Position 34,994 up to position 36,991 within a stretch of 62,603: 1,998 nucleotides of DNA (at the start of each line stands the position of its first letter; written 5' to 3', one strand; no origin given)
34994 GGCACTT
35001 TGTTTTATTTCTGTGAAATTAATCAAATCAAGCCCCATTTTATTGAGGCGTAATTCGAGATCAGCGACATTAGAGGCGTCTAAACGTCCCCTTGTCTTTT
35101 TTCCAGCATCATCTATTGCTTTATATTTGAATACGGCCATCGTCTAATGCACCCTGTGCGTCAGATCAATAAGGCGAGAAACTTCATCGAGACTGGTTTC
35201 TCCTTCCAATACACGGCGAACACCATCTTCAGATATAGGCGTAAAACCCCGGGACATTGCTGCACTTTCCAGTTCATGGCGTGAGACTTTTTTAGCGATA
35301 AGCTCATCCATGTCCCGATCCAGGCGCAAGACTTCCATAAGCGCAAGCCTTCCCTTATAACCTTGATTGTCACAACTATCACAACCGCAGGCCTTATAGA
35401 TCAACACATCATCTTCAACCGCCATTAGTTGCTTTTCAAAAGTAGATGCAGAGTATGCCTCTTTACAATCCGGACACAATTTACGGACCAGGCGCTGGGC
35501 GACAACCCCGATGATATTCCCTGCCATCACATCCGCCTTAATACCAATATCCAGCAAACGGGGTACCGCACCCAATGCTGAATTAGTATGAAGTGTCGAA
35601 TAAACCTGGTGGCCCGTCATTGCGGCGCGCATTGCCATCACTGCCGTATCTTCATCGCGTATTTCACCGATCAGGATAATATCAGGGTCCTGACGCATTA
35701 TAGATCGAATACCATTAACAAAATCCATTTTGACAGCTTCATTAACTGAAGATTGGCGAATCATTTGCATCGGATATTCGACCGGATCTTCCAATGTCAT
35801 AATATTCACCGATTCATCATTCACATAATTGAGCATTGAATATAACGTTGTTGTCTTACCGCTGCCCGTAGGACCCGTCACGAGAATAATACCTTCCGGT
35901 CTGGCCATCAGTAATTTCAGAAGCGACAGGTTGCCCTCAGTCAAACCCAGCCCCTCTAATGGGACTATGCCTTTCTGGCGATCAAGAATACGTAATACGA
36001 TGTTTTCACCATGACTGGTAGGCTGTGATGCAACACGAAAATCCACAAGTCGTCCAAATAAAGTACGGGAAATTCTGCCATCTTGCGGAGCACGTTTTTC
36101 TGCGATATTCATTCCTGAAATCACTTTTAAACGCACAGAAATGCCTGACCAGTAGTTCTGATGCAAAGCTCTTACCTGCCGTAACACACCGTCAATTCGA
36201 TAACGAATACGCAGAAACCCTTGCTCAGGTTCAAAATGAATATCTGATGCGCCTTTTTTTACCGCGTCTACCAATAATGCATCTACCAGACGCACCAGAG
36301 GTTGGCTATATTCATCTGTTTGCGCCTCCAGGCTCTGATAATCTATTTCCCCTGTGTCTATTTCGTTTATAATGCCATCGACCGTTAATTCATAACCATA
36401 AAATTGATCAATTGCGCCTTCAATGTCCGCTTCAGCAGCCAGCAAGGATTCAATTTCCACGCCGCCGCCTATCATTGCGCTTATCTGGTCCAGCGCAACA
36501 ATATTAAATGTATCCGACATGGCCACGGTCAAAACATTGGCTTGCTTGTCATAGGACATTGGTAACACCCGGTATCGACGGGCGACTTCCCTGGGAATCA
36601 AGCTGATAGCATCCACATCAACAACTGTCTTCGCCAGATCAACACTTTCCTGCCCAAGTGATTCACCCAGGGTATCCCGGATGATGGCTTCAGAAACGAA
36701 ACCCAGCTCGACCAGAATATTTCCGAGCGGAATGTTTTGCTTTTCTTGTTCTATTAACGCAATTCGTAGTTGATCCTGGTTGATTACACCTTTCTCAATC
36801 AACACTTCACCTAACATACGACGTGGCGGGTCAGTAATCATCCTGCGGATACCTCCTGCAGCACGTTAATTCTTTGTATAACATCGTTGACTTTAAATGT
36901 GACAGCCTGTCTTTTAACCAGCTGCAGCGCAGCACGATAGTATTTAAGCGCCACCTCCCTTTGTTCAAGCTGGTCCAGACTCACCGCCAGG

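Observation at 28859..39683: Compact nine-gene MSHA-like type IV filament operon with rearranged and reduced gene content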

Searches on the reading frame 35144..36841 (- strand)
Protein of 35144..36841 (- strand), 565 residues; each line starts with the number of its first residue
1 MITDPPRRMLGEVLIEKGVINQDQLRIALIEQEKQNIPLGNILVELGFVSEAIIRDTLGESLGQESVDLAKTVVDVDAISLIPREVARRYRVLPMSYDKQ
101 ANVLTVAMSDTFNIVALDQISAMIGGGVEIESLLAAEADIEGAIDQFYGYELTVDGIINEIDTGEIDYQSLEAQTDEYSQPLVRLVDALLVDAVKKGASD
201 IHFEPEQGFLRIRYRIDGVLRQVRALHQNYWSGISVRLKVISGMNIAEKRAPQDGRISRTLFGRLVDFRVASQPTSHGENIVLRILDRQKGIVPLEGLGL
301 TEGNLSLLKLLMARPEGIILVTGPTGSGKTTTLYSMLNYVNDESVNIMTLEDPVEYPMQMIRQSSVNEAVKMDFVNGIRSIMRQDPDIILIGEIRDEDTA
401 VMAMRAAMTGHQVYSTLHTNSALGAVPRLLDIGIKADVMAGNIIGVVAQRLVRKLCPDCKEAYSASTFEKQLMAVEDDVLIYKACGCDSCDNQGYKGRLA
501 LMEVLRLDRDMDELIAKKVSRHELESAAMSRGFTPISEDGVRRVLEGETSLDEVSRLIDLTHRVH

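Call 4: search_protein_families(library=pfam, proteins=[window:35144-36841:-], max_evalue=0.1)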
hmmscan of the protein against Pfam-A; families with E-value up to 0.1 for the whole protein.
window:35144-36841:- (565 aa): 24 families
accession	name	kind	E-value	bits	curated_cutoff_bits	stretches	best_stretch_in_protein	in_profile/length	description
PF00437.27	T2SSE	-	1.9e-124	415.5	24.9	1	179-556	5-370/370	Type II/IV secretion system protein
PF05157.20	MshEN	-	4.5e-17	62.3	23.1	1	63-152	2-88/90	MshEN domain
PF13173.12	AAA_14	-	8.8e-05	22.9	27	1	317-423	3-100/129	AAA domain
PF13401.12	AAA_22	-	0.00032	21.4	27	1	315-352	4-43/130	AAA domain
PF13191.12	AAA_16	-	0.00093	20.2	32.6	1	314-344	23-52/167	AAA ATPase domain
PF00448.28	SRP54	-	0.0012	19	22.7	1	318-347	3-32/196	SRP54-type protein, GTPase domain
PF20720.3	nSTAND3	-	0.0013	18.9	27.2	1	316-355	17-56/155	Novel STAND NTPase 3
PF02492.25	cobW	-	0.0032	17.5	20.7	1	318-349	2-34/180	CobW/HypB/UreG, nucleotide-binding domain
PF13555.12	AAA_29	-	0.0042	17.2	27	1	311-333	17-39/61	P-loop containing region of AAA domain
PF25199.1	nSTAND_NTPase5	-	0.0054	17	34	1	314-336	39-61/145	Novel STAND NTPase 5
PF12775.13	AAA_7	-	0.0058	16.6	25.8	1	308-350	26-67/181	P-loop containing dynein motor region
PF13245.12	AAA_19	-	0.012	16.2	25.1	1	313-344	8-39/134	AAA domain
PF13086.12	AAA_11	-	0.014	15.6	27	1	315-341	16-42/257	AAA domain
PF13476.12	AAA_23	-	0.016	16.3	27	1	316-333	19-36/201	AAA domain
PF00004.35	AAA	-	0.017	16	21.2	1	319-394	1-66/131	ATPase family associated with various cellular activities (AAA)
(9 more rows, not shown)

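Call 5: search_protein_families(library=ncbifam, proteins=[window:35144-36841:-], max_evalue=0.1)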
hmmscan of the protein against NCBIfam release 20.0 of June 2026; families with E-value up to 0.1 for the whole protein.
window:35144-36841:- (565 aa): 35 families (the best 25 are shown)
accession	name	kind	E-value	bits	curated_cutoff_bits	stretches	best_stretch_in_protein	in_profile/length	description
TIGR02533.1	type_II_gspE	equivalog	1.2e-152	509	630.25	1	81-556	3-484/486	type II secretion system ATPase GspE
TIGR02538.1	type_IV_pilB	equivalog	1.9e-150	502.2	675.65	1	10-556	2-560/564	type IV-A pilus assembly ATPase PilB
NF053534.1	T4PilAsmATPsTfpB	equivalog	4e-127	425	850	1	63-558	77-582/584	type IV pilus assembly ATPase TfpB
NF007755.0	PRK10436.1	equivalog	1e-125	420.1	617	1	85-561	12-462/465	type II secretion system protein GspE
NF041000.1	ATPase_ComGA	equivalog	5e-73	245.4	300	1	188-453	2-266/267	competence type IV pilus ATPase ComGA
TIGR01420.1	pilT_fam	subfamily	2.2e-52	178.4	319.1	1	187-454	3-270/343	PilT/PilU family type 4a pilus ATPase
TIGR02525.1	plasmid_TraJ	equivalog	4.8e-23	81.7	368.3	1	292-455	129-297/372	plasmid transfer ATPase TraJ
TIGR02524.1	dot_icm_DotB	equivalog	3.1e-21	76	463.3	1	312-447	130-273/358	Dot/Icm type IV secretion system ATPase DotB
NF058587.1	archaellum_moto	equivalog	4.5e-18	65.3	550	1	315-429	274-393/527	archaellum flagellar ATPase motor FlaI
NF053729.1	c-di-GMP_motif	domain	2.2e-16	59.4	38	1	10-60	2-52/53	cyclic di-GMP-binding domain-containing protein, MshE-related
NF008411.1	PRK11234.1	equivalog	2.3e-15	56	1170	1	2-189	475-661/723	cyclic di-3',5'-guanylate-activated glycosyltransferase NfrB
NF012033.0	PRK15489.1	equivalog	4.5e-15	54.8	537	1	7-148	490-627/703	glycosyl transferase family protein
TIGR02782.1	TrbB_P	equivalog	2.4e-13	50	304.55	1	318-431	138-254/303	P-type conjugative transfer ATPase TrbB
TIGR03819.1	heli_sec_ATPase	hypoth_equivalog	2.5e-13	49.9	373.15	1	234-435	99-303/340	TadA family conjugal transfer-associated ATPase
TIGR02788.1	VirB11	equivalog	2.4e-12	46.5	249.95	1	308-434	137-267/308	P-type DNA transfer ATPase VirB11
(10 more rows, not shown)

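Call 45: search_dna_similar(query=window:35144-36841:-, collection=plasmids, mode=protein, max_rows=40, rows=best)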
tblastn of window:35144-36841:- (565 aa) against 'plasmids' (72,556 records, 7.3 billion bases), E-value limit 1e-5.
The search stops at 5000 records and this limit was reached: more records match than are counted here, and every count below describes the 5000 best-scoring records only.
Records with a match: at least 5000; places in all: 7709; records where one place covers at least 80% of the query: 95.
Best place of each record, by identity: <60% 5000.
By first word of the organism name: Escherichia 2255; Salmonella 527; Klebsiella 332; Pseudomonas 272; Acinetobacter 163; Vibrio 149; Shigella 144; Agrobacterium 130; Ralstonia 122; Serratia 102; and 185 more.
By predicted mobility (MOB-suite, as given by PLSDB): conjugative 3218; non-mobilizable 1148; mobilizable 634.
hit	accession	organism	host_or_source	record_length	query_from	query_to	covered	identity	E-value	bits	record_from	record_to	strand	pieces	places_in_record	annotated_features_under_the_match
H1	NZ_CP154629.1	Acetoanaerobium noterae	cell culture,Sludge of a digestion ...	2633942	5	564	99%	39.7%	8e-122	402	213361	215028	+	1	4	none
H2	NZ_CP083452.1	Comamonas odontotermitis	cell culture,cucumber rhizosphere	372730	4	557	98%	39.8%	7e-106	357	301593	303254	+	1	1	gspE: type II secretion system ATPase GspE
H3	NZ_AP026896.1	Aeromonas caviae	Microbe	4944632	10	559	97%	38.0%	9e-99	336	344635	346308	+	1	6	none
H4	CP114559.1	Candidatus Manganitrophus sp.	activated carbon metagenome,metagenomic ...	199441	10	554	96%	38.1%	2e-105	355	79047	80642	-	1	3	ATPase, T2SS/T4P/T4SS family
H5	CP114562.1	Candidatus Manganitrophus sp.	activated carbon metagenome,metagenomic ...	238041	10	554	96%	38.1%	2e-105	355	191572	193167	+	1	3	ATPase, T2SS/T4P/T4SS family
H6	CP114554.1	Candidatus Manganitrophus sp.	activated carbon metagenome,metagenomic ...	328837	10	554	96%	38.1%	2e-105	355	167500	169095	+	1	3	ATPase, T2SS/T4P/T4SS family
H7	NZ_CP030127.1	Indioceanicola profundi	sediment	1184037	10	556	97%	37.4%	7e-89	307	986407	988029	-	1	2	none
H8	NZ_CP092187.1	Deinococcus sp. KNUC1210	Setaria viridis,cell ...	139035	10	554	96%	36.9%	3e-92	317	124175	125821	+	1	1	ATPase, T2SS/T4P/T4SS family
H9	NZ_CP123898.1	Methylomonas sp. UP202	pure culture,canal sediment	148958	38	559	92%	37.9%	8e-101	342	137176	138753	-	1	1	GspE/PulE family protein | type II secretion system F family protein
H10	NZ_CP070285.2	Escherichia albertii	Yunnan,Bat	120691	77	559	85%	40.6%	3e-95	325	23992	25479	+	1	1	gspE: type II secretion system ATPase GspE | etpD: variant type II secretion system secretin EtpD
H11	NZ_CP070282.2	Escherichia albertii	Yunnan,Bat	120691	77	559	85%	40.6%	3e-95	325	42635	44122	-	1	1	gspE: type II secretion system ATPase GspE | etpD: variant type II secretion system secretin EtpD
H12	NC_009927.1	Acaryochloris marina MBIC11017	-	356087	11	557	97%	35.4%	3e-94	323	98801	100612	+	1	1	GspE/PulE family protein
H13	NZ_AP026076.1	Acaryochloris marina MBIC10699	cell culture,Ascidian, Diplosoma similis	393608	11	557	97%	35.4%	4e-94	322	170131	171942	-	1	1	GspE/PulE family protein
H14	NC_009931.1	Acaryochloris marina MBIC11017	-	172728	11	557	97%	35.4%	1e-93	321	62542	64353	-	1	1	GspE/PulE family protein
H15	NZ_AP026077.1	Acaryochloris marina MBIC10699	cell culture,Ascidian, Diplosoma similis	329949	11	557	97%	35.3%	9e-94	321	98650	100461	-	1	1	GspE/PulE family protein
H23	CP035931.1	Acinetobacter baumannii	Homo sapiens,blood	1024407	43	557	91%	37.0%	1e-93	321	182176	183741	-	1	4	pilB: type IV-A pilus assembly ATPase PilB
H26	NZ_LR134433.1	Legionella adelaidensis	environmental,Cooling tower water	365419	10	558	97%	34.5%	9e-94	321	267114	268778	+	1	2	GspE/PulE family protein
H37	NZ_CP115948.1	Ralstonia solanacearum MolK2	Musa sp.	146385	78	557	85%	38.5%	3e-88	305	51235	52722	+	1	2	gspE: type II secretion system ATPase GspE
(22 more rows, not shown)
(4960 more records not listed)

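Call 46: get_annotated_region(hit=H3, flank=14000)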
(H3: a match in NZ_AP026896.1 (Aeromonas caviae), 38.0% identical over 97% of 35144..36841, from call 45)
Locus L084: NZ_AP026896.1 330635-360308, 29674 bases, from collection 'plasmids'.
description: Aeromonas caviae strain KAM479 plasmid pKAM479_3, complete sequence
organism: Aeromonas caviae (NCBI taxid 648)
taxonomy: Bacteria; Pseudomonadota; Gammaproteobacteria; Aeromonadales; Aeromonadaceae; Aeromonas; Aeromonas caviae
host: -; source: Microbe; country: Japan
typing (MOB-suite, as given by PLSDB): non-mobilizable
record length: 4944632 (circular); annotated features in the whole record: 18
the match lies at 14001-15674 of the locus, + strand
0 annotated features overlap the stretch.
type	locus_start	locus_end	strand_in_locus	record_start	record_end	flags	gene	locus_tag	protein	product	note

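Call 50: get_annotated_region(hit=H23, flank=4000)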
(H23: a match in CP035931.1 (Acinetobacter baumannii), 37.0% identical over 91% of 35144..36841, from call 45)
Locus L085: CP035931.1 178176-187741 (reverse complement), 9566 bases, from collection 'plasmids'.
description: Acinetobacter baumannii strain VB31459 plasmid unnamed1, complete sequence
organism: Acinetobacter baumannii (NCBI taxid 470)
taxonomy: Bacteria; Pseudomonadota; Gammaproteobacteria; Moraxellales; Moraxellaceae; Acinetobacter; Acinetobacter baumannii
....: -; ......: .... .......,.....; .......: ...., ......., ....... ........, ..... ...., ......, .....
typing (MOB-suite, as given by PLSDB): non-mobilizable; replicon rep_cluster_1254
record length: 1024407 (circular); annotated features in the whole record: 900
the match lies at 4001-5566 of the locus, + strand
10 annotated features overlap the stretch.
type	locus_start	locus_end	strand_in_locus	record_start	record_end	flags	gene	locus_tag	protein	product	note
CDS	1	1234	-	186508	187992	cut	nusA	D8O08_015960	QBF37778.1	transcription termination/antitermination protein NusA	-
CDS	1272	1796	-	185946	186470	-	rimP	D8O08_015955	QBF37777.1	ribosome maturation factor RimP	-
CDS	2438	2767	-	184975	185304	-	secG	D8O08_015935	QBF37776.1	preprotein translocase subunit SecG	-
CDS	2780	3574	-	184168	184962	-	-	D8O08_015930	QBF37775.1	triose-phosphate isomerase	-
CDS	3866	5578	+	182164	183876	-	pilB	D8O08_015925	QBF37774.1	type IV-A pilus assembly ATPase PilB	-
CDS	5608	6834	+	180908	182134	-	-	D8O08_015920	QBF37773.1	type II secretion system F family protein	-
CDS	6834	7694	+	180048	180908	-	-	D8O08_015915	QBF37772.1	prepilin peptidase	-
CDS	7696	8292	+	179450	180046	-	-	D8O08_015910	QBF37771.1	dephospho-CoA kinase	-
CDS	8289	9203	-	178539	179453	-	-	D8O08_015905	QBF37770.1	DMT family transporter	-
CDS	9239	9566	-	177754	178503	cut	rlmB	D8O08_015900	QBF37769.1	23S rRNA (guanosine(2251)-2'-O)-methyltransferase RlmB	-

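Call 51: get_annotated_region(hit=H2, flank=12000)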
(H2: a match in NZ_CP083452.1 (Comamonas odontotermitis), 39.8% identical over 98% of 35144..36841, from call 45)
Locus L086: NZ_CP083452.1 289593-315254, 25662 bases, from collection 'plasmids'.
description: Comamonas odontotermitis strain WLL plasmid unnamed1, complete sequence
organism: Comamonas odontotermitis (NCBI taxid 379895)
taxonomy: Bacteria; Pseudomonadota; Betaproteobacteria; Burkholderiales; Comamonadaceae; Comamonas; Comamonas odontotermitis
host: -; source: cell culture,cucumber rhizosphere; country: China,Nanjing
typing (MOB-suite, as given by PLSDB): non-mobilizable
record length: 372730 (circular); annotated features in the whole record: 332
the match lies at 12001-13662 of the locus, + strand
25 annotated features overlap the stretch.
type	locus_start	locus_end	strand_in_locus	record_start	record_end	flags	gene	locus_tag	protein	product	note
CDS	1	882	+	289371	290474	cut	-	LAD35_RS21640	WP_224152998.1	SprT family zinc-dependent metalloprotease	GO:0006508 - proteolysis [Evidence IEA]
CDS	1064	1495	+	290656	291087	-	-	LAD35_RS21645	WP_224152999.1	rhodanese-like domain-containing protein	-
CDS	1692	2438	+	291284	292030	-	-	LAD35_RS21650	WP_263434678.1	ABC transporter permease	-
CDS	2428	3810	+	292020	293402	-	-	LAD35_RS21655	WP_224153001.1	ABC transporter ATP-binding protein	-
CDS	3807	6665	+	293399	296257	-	-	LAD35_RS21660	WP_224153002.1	class I SAM-dependent methyltransferase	-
CDS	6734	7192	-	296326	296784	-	lysM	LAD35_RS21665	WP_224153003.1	peptidoglycan-binding protein LysM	-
CDS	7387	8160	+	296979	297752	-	-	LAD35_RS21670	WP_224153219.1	type III pantothenate kinase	GO:0015937 - coenzyme A biosynthetic process [Evidence IEA]; GO:0016310 - phosphorylation [Evidence IEA]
CDS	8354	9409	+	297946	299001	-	rfbB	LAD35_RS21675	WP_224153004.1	dTDP-glucose 4,6-dehydratase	GO:0019305 - dTDP-rhamnose biosynthetic process [Evidence IEA]; GO:0009243 - O antigen biosynthetic process [Evidence ...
CDS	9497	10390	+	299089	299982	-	rfbD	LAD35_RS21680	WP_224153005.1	dTDP-4-dehydrorhamnose reductase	-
CDS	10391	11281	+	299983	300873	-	rfbA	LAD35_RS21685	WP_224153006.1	glucose-1-phosphate thymidylyltransferase RfbA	GO:0019305 - dTDP-rhamnose biosynthetic process [Evidence IEA]; GO:0009243 - O antigen biosynthetic process [Evidence ...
CDS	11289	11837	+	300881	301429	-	rfbC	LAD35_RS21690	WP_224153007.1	dTDP-4-dehydrorhamnose 3,5-epimerase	GO:0019305 - dTDP-rhamnose biosynthetic process [Evidence IEA]; GO:0009243 - O antigen biosynthetic process [Evidence ...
CDS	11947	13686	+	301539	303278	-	gspE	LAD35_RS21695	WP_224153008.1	type II secretion system ATPase GspE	GO:0015628 - protein secretion by the type II secretion system [Evidence IEA]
CDS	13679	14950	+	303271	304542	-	-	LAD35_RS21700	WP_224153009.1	type II secretion system F family protein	-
CDS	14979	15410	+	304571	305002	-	gspG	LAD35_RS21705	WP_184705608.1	type II secretion system major pseudopilin GspG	GO:0015628 - protein secretion by the type II secretion system [Evidence IEA]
CDS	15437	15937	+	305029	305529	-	-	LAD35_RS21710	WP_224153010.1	GspH/FimT family pseudopilin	-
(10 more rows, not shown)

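Call 66: search_protein_families(library=pfam, proteins=[L084:6484-7395:+, L084:7438-8313:+, L084:8313-8906:+, L084:8906-9553:+, L084:9559-9882:+, L084:11879-12766:+, L084:17083-17541:+, L084:19872-20801:+, L084:21261-22331:+], max_evalue=0.01)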
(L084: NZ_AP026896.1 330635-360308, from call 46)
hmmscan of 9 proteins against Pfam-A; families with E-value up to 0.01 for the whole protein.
L084:6484-7395:+ (303 aa): 0 families

L084:7438-8313:+ (291 aa): 0 families

L084:8313-8906:+ (197 aa): 1 family
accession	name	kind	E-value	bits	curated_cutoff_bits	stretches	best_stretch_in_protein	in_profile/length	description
PF05137.18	PilN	-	8.9e-07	29.3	22.8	1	118-189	2-74/78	Fimbrial assembly protein (PilN)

L084:8906-9553:+ (215 aa): 2 families
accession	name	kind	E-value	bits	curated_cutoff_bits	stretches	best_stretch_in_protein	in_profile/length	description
PF04350.18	PilO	-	0.0001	22.9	22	1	82-199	18-132/145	Pilus assembly protein, PilO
PF04612.17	T2SSM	-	0.00011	22.8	27.8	1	15-66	9-60/160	Type II secretion system (T2SS), protein M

L084:9559-9882:+ (107 aa): 0 families

L084:11879-12766:+ (295 aa): 5 families
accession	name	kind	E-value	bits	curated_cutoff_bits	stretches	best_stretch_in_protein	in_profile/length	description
PF13401.12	AAA_22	-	1.8e-29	103.1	27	1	42-173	4-130/130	AAA domain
PF13191.12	AAA_16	-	1.8e-08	35.5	32.6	1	41-158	23-164/167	AAA ATPase domain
PF00004.35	AAA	-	0.00036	21.4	21.2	1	48-138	3-70/131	ATPase family associated with various cellular activities (AAA)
PF09848.15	SLFN-g3_helicase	-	0.0015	18.3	24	1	48-139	6-93/354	Schlafen group 3, DNA/RNA helicase domain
PF01637.24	ATPase_2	-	0.0022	18.3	33.2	0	32-137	9-122/225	ATPase domain predominantly from Archaea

L084:17083-17541:+ (152 aa): 0 families

L084:19872-20801:+ (309 aa): 1 family
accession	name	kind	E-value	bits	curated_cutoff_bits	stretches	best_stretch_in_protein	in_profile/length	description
PF07963.17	N_methyl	-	2.4e-06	27.3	21.2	1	37-60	2-25/27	Prokaryotic N-terminal methylation motif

L084:21261-22331:+ (356 aa): 0 families
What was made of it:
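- On MSH (MSHA pilus): Aeromonas MSH proteins do hit PilN and PilO (call 66).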

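Call 67: find_homologous_proteins(query=L084:8906-9553:+, max_evalue=0.00001)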
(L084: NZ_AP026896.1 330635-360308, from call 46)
Query L084:8906-9553:+ (215 aa): 233 proteins with E <= 0.00001 among 2450 candidates; the best 120 are listed.
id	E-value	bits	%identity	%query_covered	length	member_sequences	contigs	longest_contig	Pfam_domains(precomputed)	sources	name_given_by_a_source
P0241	4.1e-134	462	99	100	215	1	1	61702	-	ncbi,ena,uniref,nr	ncbi:type 4a pilus biogenesis protein PilO [uncultured Aeromonas sp.]|uniref:type 4a pilus biogenesi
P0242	9.1e-134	461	99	100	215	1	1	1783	-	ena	-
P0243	2.2e-133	460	99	100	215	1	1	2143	-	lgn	-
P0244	2.6e-133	460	99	100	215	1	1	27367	-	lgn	-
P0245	4.3e-133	459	98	100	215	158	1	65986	-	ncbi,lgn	-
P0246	6.8e-133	458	98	100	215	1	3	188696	-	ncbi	ncbi:MSHA biogenesis protein MshJ [Aeromonas caviae]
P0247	8.0e-133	458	98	100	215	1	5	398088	-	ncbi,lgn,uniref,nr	ncbi:MSHA biogenesis protein MshJ [Aeromonas caviae]|uniref:MSHA biogenesis protein MshJ n=1 Tax=Aer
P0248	9.7e-133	458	98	100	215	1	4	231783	-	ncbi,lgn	-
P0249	1.1e-132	458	98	100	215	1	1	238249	-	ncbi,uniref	ncbi:type 4a pilus biogenesis protein PilO [Aeromonas caviae]|uniref:type 4a pilus biogenesis protei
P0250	1.3e-132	457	98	100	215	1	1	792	-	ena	-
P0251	2.3e-132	457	98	100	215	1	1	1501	-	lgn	-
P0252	2.5e-132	457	98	100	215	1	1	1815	-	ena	-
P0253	3.3e-132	456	98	100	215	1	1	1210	PF04612.18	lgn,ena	-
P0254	5.7e-132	455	98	100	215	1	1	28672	-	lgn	-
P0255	6.5e-132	455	98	100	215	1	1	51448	-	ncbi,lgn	-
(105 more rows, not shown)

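Call 81: get_annotated_region(hit=H37, flank=6000)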
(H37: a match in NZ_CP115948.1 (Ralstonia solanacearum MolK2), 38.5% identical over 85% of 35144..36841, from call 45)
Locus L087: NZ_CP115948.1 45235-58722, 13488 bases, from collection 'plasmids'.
description: Ralstonia solanacearum MolK2 plasmid pm01, complete sequence
organism: Ralstonia solanacearum MolK2 (NCBI taxid 564065)
taxonomy: Bacteria; Pseudomonadota; Betaproteobacteria; Burkholderiales; Burkholderiaceae; Ralstonia; Ralstonia solanacearum; Ralstonia solanacearum MolK2
host: -; source: Musa sp.; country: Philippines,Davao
typing (MOB-suite, as given by PLSDB): non-mobilizable; replicon rep_cluster_371; mating-pair formation MPF_F
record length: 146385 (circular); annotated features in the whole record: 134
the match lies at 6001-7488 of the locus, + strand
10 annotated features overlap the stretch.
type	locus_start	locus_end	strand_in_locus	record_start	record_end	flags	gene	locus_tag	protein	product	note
CDS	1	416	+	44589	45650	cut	gspK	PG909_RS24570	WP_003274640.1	type II secretion system minor pseudopilin GspK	GO:0009306 - protein secretion [Evidence IEA]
CDS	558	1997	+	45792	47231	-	gspL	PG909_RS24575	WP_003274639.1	type II secretion system protein GspL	GO:0015628 - protein secretion by the type II secretion system [Evidence IEA]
CDS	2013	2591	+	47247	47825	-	gspM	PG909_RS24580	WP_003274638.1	type II secretion system protein GspM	GO:0015628 - protein secretion by the type II secretion system [Evidence IEA]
CDS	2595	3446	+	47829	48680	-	-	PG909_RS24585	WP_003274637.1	type II secretion system protein N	-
CDS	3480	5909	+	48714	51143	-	gspD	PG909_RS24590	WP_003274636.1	type II secretion system secretin GspD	GO:0015628 - protein secretion by the type II secretion system [Evidence IEA]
CDS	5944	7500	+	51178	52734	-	gspE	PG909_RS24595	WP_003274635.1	type II secretion system ATPase GspE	GO:0015628 - protein secretion by the type II secretion system [Evidence IEA]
CDS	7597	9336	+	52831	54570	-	-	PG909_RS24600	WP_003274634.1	DUF4153 domain-containing protein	-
CDS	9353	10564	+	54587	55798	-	gspF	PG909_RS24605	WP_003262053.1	type II secretion system inner membrane protein GspF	GO:0015628 - protein secretion by the type II secretion system [Evidence IEA]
CDS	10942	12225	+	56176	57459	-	-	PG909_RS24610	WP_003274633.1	hypothetical protein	-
CDS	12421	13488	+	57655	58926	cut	-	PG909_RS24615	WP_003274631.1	hypothetical protein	-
